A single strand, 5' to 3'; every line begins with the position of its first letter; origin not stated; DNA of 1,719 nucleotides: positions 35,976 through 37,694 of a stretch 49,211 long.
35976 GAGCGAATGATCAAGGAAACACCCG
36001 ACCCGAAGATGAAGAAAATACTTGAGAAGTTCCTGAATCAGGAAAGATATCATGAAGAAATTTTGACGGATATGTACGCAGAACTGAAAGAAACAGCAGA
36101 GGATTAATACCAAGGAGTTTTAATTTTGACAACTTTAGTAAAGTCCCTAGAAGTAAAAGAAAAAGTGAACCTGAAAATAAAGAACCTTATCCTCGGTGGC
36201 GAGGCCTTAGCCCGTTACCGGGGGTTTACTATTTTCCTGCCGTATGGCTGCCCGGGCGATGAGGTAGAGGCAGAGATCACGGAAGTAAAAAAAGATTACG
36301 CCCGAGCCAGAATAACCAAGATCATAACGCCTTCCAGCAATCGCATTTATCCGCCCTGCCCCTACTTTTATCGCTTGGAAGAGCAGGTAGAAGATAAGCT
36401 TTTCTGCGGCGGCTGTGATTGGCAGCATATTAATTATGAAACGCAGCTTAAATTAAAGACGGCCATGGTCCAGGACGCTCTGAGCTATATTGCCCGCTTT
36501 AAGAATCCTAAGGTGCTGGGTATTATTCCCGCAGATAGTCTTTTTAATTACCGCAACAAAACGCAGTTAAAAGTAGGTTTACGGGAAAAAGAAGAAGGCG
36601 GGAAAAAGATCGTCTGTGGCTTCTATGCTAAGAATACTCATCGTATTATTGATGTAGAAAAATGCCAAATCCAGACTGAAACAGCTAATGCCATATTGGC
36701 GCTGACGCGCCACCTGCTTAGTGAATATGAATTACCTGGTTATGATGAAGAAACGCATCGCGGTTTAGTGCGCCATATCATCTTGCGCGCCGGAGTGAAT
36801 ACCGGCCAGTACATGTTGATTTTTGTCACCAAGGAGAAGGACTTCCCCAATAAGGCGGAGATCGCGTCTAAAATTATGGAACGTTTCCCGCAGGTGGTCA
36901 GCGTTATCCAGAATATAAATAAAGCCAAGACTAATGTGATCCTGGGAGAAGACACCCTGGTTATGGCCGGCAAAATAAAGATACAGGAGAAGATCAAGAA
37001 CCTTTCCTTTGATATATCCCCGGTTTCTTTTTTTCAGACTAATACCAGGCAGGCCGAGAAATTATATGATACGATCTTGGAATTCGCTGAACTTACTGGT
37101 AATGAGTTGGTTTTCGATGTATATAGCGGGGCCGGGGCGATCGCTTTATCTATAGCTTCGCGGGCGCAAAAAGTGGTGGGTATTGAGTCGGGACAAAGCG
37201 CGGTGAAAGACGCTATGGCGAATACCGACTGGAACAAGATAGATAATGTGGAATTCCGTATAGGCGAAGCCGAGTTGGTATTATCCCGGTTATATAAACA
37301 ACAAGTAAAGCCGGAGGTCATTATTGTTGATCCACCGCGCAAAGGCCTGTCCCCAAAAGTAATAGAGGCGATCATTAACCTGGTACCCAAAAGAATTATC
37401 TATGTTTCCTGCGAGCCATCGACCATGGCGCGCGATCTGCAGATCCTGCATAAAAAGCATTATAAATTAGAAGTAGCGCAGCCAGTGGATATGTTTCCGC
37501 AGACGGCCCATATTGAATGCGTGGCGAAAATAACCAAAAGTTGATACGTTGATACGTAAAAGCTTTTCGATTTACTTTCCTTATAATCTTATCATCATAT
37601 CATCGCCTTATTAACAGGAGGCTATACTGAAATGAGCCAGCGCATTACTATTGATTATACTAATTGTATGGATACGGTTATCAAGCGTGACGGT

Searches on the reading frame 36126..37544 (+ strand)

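Call 82: search_protein_families(library=pfam, proteins=[window:36126-37544:+], max_evalue=0.001)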
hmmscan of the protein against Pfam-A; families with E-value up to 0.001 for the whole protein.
window:36126-37544:+ (472 aa): 9 families
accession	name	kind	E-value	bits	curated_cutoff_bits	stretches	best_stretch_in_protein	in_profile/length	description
PF05958.17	tRNA_U5-meth_tr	-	1.4e-24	87.3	23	1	260-467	140-352/357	tRNA (Uracil-5-)-methyltransferase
PF13847.12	Methyltransf_31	-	6.3e-09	36.1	27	1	326-444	4-125/145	Methyltransferase domain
PF03602.21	Cons_hypoth95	-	2e-08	34.5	24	1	313-434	32-158/182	Conserved hypothetical protein 95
PF01938.26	TRAM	-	3.2e-07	30.6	21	1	14-63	8-60/61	TRAM domain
PF09445.16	Methyltransf_15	-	6.6e-06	26.2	22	1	327-409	2-85/165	RNA cap guanine-N2 methyltransferase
PF02475.24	TRM5-TYW2_MTfase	-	1.9e-05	25.1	28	1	293-375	10-88/164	TRM5/TYW2 methyltransferase domain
PF00398.26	RrnaAD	-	0.00049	19.7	24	1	310-360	15-65/263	Ribosomal RNA adenine dimethylase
PF01135.25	PCMT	-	0.0005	20.3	20.3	1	288-381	36-132/210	Protein-L-isoaspartate(D-aspartate) O-methyltransferase (PCMT)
PF06325.19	PrmA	-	0.00086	19.3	22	0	316-380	153-216/296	Ribosomal protein L11 methyltransferase (PrmA)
